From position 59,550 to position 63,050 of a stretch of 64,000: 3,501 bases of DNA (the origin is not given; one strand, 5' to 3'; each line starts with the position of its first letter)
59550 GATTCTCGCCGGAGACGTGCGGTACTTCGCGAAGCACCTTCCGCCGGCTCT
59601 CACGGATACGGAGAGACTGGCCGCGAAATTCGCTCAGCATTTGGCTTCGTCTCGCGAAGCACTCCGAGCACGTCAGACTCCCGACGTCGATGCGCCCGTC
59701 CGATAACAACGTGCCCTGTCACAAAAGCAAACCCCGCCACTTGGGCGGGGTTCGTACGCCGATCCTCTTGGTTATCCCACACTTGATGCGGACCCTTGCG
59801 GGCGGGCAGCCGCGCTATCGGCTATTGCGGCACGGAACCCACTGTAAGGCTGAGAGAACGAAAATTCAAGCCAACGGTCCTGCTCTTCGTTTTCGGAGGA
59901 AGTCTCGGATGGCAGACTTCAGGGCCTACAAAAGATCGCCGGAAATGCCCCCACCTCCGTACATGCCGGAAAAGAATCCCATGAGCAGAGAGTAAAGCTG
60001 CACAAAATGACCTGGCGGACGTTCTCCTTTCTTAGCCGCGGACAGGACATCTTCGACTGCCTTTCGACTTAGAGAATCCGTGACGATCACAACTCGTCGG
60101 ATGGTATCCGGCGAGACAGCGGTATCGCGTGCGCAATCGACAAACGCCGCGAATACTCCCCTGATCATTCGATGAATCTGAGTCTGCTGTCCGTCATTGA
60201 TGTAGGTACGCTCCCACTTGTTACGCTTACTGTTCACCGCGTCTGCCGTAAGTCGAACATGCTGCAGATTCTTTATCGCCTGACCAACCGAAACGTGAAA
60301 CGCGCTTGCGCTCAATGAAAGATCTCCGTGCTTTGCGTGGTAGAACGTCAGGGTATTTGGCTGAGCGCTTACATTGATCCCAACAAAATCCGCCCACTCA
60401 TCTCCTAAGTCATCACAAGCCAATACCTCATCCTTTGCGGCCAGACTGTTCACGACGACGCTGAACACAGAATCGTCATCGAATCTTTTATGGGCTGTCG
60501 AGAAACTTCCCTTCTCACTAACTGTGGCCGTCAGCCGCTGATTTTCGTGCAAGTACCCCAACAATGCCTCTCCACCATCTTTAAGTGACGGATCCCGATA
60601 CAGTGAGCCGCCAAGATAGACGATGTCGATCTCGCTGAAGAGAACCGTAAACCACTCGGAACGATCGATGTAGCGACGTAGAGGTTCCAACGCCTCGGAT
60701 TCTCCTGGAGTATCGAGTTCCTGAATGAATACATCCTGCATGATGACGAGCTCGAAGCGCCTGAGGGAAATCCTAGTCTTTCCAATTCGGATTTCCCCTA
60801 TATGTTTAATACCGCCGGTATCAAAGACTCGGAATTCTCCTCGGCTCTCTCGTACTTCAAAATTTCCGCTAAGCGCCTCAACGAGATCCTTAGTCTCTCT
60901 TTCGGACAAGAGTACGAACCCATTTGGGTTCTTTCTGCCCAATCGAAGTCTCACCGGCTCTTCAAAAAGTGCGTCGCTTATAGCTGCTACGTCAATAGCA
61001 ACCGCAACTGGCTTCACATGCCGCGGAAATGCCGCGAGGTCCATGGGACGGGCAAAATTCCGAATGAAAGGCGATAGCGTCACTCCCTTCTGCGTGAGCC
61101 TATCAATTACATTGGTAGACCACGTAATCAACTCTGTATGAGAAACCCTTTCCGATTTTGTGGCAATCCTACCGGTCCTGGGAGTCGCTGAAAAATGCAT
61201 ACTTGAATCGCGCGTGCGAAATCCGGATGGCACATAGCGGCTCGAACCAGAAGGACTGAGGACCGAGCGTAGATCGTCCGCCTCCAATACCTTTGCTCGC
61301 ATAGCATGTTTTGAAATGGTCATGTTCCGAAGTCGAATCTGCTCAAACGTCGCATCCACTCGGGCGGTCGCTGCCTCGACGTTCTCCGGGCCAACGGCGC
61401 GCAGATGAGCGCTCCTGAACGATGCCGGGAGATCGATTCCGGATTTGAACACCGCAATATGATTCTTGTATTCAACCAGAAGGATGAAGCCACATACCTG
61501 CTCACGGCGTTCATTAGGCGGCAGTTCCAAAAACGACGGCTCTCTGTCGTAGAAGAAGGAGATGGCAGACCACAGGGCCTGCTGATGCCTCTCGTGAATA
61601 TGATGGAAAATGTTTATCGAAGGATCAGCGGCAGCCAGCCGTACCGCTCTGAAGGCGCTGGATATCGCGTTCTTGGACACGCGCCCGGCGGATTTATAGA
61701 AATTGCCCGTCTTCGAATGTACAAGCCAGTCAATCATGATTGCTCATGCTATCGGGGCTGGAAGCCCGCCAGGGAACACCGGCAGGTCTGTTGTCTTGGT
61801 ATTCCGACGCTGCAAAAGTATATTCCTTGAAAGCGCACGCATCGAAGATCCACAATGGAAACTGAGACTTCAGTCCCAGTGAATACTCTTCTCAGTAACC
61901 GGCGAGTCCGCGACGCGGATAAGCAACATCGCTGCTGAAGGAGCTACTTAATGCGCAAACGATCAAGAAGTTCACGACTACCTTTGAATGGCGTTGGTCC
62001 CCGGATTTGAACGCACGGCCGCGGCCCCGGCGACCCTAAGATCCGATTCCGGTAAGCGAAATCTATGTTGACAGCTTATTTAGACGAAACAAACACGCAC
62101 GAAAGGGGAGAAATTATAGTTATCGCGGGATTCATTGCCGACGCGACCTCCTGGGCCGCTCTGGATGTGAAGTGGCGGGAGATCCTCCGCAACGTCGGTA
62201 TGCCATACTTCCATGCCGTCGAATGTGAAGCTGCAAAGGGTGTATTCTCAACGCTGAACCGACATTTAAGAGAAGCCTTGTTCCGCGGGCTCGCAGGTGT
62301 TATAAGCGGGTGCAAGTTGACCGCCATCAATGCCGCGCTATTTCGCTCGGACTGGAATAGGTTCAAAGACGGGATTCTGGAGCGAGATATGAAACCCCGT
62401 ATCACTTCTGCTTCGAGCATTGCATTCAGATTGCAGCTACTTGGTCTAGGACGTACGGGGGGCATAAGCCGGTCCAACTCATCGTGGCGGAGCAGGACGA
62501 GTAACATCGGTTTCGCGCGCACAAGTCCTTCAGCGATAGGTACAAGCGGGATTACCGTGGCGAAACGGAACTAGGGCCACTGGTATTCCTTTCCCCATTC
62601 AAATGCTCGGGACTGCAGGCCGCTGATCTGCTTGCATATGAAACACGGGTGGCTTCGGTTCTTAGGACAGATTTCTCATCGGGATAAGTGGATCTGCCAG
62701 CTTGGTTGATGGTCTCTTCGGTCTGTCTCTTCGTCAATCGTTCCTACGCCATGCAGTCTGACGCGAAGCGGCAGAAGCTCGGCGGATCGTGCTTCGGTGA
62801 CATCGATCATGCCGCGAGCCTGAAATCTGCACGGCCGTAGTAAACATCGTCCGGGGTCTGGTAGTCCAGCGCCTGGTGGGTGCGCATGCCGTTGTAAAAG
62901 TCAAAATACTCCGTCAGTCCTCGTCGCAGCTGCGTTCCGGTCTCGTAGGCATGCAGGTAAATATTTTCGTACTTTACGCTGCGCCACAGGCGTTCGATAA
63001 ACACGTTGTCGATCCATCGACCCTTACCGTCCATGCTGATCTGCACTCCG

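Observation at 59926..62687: Lower-GC unrecognised 603-aa gene divergently paired with a frameshifted DUF3800-like gene, wedged between a relaxase and an IS3 element: possible defence-island cargo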

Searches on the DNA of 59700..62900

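Call 59: search_rna_families(source=window, start=59700, end=62900, threshold=evalue, max_evalue=10)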
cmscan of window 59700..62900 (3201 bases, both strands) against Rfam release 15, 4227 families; matches with E-value up to 10: 4.
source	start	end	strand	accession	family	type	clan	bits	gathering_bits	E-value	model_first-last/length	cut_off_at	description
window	59721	59807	-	RF01772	rnk_pseudo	Cis-reg; leader;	-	22.9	55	0.83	1-108/108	no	Pseudomonas rnk leader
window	59730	59757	-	RF00624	P9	Gene;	-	18.3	43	1.1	46-73/74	no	Pseudomonas sRNA P9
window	59724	59762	+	RF02628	Hrs1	Gene; sRNA;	-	16.5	56.4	8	1-74/74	no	Hfq-regulated sRNA 1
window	61507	61589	+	RF01596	plasmodium_snoR20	Gene; snRNA; snoRNA; CD-box;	-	16.3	45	10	1-82/82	no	small nucleolar RNA snoR20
